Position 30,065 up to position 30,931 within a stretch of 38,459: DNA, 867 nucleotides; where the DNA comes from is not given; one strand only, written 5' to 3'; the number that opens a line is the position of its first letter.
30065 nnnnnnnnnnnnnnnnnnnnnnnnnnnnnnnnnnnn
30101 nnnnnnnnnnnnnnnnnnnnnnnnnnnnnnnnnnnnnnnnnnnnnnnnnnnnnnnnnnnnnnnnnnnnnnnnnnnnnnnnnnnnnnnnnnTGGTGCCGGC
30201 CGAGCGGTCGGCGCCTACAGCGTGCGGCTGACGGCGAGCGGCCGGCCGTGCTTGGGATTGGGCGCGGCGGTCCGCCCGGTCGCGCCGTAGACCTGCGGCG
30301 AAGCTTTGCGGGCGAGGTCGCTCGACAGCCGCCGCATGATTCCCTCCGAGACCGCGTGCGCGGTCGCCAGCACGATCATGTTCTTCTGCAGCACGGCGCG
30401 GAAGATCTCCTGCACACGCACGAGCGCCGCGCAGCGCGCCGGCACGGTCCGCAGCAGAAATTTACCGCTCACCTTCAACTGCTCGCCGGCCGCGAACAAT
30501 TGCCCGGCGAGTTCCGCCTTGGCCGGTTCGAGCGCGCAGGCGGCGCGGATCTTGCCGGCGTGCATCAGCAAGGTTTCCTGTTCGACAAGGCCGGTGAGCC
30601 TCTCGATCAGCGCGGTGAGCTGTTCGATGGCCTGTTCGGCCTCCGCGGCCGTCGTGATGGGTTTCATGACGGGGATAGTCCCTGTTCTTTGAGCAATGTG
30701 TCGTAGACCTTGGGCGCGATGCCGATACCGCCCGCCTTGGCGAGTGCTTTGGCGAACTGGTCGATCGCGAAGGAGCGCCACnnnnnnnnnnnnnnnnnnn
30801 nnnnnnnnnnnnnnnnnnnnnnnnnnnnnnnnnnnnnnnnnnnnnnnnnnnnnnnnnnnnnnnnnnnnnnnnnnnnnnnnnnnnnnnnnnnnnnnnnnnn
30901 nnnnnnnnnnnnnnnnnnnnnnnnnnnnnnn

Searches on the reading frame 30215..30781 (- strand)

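Call 5: search_protein_families(library=pfam, proteins=[window:30215-30781:-], max_evalue=0.001)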
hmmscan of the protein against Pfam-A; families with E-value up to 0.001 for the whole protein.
window:30215-30781:- (188 aa): 0 families

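Call 24: search_protein_families(library=pfam, proteins=[window:30215-30781:-], max_evalue=0.1)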
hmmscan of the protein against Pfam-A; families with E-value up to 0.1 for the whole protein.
window:30215-30781:- (188 aa): 1 family
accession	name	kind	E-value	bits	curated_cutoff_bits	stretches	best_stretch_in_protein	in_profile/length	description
PF04110.19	APG12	-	0.018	15.9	22.8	0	31-73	7-49/87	Ubiquitin-like autophagy protein Apg12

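Call 42: search_protein_families(library=ncbifam, proteins=[window:30215-30781:-], max_evalue=0.01)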
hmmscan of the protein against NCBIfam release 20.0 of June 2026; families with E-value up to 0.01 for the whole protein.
window:30215-30781:- (188 aa): 0 families

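Call 69: search_protein_families(library=phrogs, proteins=[window:30215-30781:-], max_evalue=0.1)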
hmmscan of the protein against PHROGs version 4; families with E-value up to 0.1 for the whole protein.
window:30215-30781:- (188 aa): 0 families
